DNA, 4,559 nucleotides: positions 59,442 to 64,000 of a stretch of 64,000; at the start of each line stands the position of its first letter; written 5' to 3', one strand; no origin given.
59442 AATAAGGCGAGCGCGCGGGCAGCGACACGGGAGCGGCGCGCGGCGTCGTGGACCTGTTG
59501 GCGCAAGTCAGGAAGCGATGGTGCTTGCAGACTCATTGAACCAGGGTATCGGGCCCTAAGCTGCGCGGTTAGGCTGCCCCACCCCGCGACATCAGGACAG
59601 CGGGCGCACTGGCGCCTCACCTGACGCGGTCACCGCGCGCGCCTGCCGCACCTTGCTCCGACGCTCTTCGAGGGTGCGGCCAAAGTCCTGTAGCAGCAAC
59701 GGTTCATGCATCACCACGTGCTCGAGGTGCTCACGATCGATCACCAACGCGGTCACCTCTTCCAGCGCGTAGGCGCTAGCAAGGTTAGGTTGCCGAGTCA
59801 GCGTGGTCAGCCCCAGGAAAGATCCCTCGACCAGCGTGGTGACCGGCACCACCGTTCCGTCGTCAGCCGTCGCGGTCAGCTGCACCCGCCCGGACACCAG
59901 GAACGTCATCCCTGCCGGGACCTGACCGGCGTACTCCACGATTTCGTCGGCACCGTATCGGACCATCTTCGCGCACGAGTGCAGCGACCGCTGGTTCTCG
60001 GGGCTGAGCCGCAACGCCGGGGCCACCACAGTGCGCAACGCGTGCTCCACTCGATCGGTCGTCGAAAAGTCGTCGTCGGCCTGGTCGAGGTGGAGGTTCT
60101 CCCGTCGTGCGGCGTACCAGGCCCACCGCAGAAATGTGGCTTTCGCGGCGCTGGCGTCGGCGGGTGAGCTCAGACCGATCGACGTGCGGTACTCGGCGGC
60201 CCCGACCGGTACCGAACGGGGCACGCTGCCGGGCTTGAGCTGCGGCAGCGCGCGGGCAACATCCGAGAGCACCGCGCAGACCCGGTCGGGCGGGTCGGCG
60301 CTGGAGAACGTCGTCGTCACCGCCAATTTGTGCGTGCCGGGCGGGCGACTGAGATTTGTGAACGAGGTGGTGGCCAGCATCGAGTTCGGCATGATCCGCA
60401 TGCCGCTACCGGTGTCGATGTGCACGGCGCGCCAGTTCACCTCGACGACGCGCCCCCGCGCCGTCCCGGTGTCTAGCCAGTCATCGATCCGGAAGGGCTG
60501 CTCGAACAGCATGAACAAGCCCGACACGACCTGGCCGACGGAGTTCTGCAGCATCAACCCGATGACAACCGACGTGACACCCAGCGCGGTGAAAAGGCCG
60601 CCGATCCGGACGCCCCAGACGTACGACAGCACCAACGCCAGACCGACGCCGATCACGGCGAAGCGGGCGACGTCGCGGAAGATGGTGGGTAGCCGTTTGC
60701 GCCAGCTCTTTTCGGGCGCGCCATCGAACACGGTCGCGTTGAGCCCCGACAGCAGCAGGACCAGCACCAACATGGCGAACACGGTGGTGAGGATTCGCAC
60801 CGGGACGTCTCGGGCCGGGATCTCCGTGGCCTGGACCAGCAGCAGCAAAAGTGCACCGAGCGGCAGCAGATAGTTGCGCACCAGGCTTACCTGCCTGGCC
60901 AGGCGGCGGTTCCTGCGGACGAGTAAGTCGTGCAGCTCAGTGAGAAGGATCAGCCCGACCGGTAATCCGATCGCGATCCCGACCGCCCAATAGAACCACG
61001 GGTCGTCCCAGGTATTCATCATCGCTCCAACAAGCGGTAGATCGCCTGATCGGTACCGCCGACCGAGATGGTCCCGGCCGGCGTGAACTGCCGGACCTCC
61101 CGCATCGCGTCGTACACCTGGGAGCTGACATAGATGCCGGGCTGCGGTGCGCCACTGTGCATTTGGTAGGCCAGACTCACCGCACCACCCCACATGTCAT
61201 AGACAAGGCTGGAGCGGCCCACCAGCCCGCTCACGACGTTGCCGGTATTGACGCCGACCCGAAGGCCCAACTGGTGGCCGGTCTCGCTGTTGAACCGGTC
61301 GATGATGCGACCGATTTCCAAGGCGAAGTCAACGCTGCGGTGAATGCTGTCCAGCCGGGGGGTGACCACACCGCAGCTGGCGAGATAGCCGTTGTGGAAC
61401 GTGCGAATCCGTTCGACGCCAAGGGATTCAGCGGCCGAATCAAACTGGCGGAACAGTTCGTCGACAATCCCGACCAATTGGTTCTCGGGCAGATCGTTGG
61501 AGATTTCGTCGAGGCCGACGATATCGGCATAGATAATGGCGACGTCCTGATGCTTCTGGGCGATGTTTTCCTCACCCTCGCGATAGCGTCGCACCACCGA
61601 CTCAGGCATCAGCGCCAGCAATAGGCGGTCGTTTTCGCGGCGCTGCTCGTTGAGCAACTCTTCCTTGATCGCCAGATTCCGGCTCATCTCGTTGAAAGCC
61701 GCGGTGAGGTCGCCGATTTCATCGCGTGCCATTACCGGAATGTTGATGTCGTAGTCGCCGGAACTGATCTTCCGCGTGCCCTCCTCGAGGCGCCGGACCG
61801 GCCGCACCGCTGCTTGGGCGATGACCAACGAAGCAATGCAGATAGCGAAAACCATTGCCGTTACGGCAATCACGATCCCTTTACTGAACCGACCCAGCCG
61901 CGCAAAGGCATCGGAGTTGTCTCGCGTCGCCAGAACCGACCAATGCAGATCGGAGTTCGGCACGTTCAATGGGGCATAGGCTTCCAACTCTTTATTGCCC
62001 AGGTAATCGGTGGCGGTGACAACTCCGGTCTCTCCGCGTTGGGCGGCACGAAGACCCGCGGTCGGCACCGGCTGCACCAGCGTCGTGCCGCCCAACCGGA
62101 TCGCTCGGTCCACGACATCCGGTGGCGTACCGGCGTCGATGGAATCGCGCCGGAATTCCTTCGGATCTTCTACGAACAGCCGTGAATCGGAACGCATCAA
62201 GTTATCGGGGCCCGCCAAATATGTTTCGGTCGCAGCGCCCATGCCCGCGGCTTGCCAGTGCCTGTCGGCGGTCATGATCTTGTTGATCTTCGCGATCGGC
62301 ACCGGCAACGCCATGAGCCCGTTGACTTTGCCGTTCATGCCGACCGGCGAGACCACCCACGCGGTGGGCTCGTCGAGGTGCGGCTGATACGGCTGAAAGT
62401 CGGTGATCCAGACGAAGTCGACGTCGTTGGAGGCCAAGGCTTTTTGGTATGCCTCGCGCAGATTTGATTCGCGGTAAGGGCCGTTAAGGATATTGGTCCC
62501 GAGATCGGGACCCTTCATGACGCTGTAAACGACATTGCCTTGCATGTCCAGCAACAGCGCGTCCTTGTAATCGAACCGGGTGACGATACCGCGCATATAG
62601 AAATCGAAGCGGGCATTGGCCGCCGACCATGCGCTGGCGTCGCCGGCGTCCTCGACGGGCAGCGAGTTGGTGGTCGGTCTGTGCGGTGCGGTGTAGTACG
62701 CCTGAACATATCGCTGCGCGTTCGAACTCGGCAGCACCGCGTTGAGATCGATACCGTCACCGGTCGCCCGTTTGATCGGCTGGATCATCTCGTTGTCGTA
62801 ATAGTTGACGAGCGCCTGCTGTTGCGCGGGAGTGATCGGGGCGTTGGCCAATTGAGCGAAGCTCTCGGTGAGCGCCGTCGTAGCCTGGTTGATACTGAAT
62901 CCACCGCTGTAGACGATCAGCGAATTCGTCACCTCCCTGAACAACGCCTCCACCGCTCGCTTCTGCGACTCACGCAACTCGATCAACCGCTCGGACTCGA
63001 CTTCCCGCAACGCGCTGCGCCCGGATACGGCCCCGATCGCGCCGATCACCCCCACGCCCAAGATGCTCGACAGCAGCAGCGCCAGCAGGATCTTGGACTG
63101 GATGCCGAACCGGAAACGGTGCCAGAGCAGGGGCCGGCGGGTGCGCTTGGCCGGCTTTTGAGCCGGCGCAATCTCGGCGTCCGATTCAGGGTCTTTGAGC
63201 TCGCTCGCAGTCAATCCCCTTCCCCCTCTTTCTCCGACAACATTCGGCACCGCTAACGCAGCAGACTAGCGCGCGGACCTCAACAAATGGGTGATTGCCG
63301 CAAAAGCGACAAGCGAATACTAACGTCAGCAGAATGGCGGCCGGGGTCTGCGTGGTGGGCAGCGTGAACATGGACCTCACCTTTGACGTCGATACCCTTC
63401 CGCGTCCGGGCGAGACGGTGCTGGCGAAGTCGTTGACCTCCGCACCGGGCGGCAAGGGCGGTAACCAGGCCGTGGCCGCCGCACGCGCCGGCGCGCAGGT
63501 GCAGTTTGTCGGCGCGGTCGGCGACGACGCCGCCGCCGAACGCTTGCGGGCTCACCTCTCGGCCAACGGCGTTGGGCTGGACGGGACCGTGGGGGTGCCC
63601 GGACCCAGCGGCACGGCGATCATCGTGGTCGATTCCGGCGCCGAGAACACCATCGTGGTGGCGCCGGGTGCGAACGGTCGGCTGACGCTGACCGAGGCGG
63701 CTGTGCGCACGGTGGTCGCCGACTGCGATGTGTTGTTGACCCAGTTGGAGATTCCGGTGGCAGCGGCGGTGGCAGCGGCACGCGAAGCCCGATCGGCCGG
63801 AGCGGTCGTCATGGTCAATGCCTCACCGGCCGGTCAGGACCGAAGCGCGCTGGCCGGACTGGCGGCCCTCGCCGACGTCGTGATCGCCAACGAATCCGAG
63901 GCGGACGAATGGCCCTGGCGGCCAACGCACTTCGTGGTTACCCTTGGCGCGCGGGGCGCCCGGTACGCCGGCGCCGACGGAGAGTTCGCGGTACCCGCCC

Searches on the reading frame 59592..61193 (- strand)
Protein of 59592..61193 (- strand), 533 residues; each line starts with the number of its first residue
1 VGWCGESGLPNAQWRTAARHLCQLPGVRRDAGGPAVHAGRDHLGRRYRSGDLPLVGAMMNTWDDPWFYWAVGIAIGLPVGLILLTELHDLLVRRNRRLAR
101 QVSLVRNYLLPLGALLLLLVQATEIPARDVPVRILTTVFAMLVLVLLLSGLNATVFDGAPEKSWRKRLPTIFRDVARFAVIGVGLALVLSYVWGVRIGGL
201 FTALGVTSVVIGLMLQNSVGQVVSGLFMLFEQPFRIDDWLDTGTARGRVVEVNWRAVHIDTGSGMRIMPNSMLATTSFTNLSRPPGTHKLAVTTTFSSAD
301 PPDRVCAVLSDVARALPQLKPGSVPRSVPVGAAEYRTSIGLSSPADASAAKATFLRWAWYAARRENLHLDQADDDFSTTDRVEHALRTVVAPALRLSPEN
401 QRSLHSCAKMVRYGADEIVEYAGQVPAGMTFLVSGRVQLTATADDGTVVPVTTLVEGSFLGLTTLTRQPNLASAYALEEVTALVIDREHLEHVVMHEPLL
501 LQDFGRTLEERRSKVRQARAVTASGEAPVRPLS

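Call 28: search_protein_families(library=pfam, proteins=[window:59592-61193:-], max_evalue=0.001)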
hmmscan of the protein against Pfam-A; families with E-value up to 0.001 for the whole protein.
window:59592-61193:- (533 aa): 3 families
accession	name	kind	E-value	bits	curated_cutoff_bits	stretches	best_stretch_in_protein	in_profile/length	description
PF00924.24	MS_channel_2nd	-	3.8e-19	69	20.2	1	217-283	1-68/68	Mechanosensitive ion channel, beta-domain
PF00027.35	cNMP_binding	-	2.7e-13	50.1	27.5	1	411-495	2-87/89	Cyclic nucleotide-binding domain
PF21088.3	MS_channel_1st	-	0.00013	22.3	23.1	1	175-216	2-42/42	Mechanosensitive ion channel, transmembrane helices 2/3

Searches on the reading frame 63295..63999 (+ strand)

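Call 50: search_protein_families(library=pfam, proteins=[window:63295-63999:+], max_evalue=0.001)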
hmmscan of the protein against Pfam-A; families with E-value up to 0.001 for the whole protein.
window:63295-63999:+ (235 aa): 1 family
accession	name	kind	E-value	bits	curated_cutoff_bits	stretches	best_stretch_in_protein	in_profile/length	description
PF00294.29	PfkB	-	3.2e-39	135.5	25.8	1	17-235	3-245/302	pfkB family carbohydrate kinase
